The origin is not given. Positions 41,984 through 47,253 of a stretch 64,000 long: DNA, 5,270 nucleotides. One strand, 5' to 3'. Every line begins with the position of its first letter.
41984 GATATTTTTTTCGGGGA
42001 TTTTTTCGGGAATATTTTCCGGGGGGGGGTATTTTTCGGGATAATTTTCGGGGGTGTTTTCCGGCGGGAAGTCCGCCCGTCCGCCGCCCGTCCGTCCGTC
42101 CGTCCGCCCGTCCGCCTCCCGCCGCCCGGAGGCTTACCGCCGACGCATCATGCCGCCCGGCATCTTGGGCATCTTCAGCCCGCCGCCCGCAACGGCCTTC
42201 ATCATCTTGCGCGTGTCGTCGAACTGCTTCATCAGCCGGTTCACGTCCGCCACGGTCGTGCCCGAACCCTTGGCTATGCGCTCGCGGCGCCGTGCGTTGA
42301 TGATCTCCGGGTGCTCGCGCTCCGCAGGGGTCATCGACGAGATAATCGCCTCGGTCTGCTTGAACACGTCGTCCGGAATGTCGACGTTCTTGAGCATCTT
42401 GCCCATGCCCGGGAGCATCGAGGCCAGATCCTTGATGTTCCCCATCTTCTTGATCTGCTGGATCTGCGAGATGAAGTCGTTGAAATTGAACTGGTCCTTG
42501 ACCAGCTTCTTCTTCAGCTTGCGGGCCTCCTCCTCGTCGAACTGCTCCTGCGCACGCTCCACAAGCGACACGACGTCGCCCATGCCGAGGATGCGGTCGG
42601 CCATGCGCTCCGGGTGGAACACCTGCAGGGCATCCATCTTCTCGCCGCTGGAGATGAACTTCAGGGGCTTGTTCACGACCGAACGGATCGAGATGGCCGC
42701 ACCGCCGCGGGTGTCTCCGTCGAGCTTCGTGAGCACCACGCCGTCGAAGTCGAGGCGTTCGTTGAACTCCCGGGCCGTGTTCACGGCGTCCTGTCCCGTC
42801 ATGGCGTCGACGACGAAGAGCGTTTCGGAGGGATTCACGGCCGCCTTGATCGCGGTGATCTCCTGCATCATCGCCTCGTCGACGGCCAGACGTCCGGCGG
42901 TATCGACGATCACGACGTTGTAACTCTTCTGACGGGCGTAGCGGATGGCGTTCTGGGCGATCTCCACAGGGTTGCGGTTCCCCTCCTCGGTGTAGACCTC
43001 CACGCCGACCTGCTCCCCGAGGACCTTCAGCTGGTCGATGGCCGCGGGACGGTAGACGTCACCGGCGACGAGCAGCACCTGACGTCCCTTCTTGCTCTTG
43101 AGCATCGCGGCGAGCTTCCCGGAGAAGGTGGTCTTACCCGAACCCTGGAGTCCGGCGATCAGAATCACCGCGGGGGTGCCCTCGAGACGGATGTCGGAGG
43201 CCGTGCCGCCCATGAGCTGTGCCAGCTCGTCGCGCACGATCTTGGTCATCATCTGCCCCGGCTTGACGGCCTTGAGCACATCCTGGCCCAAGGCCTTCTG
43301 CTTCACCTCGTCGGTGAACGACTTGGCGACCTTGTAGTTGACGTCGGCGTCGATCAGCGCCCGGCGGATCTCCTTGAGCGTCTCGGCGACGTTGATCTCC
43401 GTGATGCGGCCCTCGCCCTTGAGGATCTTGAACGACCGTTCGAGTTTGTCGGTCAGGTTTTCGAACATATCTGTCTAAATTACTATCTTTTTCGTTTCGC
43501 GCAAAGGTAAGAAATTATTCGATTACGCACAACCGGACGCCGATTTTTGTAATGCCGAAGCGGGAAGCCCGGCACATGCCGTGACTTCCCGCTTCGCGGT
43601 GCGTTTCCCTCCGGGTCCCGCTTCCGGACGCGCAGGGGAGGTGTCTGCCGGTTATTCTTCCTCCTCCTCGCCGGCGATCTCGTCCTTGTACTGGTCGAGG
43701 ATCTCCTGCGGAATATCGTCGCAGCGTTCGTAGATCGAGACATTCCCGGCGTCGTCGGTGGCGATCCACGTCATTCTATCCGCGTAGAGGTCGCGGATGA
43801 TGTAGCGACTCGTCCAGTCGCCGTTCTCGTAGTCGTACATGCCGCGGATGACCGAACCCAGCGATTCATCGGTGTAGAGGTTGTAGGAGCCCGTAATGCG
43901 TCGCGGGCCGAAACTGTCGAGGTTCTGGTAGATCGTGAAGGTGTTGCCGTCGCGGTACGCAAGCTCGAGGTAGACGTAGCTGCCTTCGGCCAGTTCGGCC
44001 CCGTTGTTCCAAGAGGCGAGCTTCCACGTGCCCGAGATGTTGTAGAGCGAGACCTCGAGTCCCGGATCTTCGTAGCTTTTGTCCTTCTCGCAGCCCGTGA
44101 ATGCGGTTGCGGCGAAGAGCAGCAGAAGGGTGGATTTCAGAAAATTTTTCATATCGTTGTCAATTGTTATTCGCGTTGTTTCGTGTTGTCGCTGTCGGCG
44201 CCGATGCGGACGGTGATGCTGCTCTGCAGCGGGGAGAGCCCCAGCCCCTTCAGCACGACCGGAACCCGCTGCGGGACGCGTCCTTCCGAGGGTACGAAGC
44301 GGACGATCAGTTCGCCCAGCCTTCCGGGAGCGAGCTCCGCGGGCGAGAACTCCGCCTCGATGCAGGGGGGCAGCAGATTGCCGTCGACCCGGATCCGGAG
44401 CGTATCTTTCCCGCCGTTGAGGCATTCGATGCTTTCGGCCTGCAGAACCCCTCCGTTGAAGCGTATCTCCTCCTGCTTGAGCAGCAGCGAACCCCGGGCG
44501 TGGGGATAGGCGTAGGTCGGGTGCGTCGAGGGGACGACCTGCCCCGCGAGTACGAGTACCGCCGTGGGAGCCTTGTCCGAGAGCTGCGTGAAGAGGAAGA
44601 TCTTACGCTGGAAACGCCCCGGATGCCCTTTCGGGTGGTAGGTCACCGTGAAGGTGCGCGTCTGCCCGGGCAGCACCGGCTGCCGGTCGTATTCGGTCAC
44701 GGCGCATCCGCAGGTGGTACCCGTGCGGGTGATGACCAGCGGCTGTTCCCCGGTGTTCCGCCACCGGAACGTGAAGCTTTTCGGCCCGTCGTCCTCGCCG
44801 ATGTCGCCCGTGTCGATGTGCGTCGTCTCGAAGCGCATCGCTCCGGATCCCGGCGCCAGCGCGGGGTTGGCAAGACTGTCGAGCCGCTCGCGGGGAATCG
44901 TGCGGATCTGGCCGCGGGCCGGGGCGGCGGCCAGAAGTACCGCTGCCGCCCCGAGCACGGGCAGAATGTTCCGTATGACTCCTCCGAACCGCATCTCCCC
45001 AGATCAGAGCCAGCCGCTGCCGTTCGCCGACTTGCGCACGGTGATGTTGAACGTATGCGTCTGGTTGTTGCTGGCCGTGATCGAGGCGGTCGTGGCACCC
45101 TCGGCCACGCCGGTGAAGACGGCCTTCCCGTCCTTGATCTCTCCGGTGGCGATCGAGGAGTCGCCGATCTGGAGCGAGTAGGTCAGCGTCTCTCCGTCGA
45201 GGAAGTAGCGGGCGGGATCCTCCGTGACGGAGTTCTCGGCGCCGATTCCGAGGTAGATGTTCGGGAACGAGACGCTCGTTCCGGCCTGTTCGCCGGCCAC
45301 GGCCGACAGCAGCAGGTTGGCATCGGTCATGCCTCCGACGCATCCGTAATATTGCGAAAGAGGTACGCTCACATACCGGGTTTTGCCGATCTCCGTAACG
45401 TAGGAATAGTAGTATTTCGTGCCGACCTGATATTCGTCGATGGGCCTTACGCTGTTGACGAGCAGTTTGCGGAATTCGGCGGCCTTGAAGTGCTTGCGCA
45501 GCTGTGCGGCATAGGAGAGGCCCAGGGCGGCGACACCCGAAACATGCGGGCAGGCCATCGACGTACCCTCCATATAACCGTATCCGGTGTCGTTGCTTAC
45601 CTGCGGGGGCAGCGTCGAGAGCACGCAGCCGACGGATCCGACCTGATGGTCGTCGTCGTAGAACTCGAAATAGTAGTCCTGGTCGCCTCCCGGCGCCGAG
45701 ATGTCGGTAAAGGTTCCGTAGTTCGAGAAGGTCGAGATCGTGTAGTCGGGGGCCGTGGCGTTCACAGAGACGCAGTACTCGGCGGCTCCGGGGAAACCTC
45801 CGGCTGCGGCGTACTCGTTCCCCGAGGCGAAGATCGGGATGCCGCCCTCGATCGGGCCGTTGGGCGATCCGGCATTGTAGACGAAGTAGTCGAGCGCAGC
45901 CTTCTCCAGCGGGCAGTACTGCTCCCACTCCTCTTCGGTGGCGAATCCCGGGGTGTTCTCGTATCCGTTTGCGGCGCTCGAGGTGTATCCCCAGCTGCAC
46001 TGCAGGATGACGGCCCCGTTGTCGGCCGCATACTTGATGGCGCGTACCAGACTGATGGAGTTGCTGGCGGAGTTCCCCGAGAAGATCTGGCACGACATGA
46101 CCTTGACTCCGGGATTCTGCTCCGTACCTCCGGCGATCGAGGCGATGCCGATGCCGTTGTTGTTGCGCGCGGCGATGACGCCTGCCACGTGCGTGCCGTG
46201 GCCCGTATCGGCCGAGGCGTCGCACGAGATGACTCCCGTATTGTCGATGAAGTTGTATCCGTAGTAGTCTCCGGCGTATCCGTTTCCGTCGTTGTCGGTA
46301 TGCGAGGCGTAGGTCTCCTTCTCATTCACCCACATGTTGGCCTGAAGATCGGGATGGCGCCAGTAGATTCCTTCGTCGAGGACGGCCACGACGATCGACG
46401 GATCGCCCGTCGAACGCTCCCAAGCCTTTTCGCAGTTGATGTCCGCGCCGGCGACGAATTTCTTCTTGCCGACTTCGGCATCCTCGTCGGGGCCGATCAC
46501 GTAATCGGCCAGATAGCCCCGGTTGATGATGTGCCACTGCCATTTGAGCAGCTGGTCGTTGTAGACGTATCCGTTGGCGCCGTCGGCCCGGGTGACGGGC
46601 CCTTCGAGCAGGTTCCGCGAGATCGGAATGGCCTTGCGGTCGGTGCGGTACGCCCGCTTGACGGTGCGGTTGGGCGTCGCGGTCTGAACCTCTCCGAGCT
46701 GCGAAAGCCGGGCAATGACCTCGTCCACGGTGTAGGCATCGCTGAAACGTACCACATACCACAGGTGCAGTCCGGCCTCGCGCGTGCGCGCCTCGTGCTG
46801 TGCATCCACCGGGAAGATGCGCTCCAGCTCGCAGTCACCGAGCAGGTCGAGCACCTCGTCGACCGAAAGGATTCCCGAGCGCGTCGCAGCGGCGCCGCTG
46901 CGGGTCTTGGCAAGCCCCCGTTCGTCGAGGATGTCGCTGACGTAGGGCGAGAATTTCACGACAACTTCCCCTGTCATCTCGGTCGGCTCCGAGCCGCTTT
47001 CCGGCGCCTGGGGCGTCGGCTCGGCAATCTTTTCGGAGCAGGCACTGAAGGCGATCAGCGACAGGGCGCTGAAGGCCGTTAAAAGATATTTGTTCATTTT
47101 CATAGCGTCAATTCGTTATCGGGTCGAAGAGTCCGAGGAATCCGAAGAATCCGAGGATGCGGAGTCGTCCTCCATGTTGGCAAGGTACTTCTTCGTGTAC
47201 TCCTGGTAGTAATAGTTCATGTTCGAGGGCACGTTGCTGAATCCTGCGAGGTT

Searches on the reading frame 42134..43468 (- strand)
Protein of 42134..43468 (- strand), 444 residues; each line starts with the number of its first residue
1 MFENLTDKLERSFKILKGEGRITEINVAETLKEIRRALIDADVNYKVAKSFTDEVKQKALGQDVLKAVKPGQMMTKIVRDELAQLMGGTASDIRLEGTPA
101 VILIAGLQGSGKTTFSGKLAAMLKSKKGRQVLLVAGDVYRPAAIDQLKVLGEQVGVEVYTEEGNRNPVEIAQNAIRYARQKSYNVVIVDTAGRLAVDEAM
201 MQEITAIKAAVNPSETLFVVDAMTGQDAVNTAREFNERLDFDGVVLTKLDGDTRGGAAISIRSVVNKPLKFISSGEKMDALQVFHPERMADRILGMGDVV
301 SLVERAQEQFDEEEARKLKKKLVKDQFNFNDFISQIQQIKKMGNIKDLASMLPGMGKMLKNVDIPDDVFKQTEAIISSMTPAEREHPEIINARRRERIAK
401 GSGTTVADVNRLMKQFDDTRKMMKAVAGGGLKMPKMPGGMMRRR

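Call 63: search_protein_families(library=pfam, proteins=[window:42134-43468:-], max_evalue=0.0001)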
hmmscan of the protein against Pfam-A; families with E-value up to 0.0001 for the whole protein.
window:42134-43468:- (444 aa): 8 families
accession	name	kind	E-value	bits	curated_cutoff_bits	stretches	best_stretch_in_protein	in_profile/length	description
PF00448.28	SRP54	-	1.3e-74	250.5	22.7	1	99-295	1-196/196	SRP54-type protein, GTPase domain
PF02978.25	SRP_SPB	-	1.6e-35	121.8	27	1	326-423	1-91/91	Signal peptide binding domain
PF02881.24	SRP54_N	-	2e-20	73.2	22.4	1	5-82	1-75/75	SRP54-type protein, helical bundle domain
PF06414.18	Zeta_toxin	-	1.3e-07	31.8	22.3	1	97-191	14-103/199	Zeta toxin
PF02492.25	cobW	-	1.1e-06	28.8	20.7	1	101-251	2-155/180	CobW/HypB/UreG, nucleotide-binding domain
PF01656.29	CbiA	-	1.3e-05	25.6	25.4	0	109-254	9-88/125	CobQ/CobB/MinD/ParA nucleotide binding domain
PF01583.26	APS_kinase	-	1.4e-05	25.6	21.1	0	99-142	2-44/152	Adenylylsulphate kinase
PF13401.12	AAA_22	-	5.4e-05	24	27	0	98-208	4-108/130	AAA domain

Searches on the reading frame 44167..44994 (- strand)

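Call 60: search_protein_families(library=pfam, proteins=[window:44167-44994:-], max_evalue=0.0001)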
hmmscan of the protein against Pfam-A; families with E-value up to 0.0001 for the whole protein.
window:44167-44994:- (275 aa): 2 families
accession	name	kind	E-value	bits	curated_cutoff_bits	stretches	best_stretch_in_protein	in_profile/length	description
PF07610.17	DUF1573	-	3.8e-28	97.8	26.1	1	53-151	1-96/98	Protein of unknown function (DUF1573)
PF22544.2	HYDIN_VesB_CFA65-like_Ig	-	2.8e-10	40.7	25.5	1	53-147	3-95/100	HYDIN/CFA65/VesB-like, Ig-like domain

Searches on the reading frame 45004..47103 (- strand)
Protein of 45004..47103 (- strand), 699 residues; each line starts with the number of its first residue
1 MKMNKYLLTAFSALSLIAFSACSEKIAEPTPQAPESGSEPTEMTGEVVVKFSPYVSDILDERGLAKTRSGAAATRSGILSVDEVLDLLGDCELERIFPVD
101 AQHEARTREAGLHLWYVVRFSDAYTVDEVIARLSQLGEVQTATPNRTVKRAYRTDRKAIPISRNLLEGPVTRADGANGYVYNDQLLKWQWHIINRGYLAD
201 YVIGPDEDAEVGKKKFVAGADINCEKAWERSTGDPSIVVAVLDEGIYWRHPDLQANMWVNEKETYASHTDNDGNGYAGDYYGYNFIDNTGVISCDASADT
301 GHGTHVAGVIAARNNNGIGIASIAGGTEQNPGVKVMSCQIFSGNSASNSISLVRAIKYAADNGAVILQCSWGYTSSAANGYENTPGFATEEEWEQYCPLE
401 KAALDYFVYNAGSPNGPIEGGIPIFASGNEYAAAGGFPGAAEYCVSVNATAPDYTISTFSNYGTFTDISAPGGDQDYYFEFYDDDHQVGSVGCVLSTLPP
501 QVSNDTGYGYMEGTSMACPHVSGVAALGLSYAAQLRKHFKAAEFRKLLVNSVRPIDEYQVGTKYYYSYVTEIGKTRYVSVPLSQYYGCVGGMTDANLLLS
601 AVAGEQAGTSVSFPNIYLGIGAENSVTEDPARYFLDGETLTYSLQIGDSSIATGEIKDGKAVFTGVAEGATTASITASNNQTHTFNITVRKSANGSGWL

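Call 63: search_protein_families(library=pfam, proteins=[window:45004-47103:-], max_evalue=0.0001)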
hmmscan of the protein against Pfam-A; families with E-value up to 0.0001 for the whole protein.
window:45004-47103:- (699 aa): 2 families
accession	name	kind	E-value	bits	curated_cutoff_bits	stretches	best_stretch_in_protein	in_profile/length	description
PF00082.27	Peptidase_S8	-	2.4e-41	142.4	21.8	1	236-552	3-273/288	Subtilase family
PF16361.10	Peptidase_S8_N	-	4.8e-31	108.6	30.5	1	45-196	1-142/142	N-terminal of Subtilase family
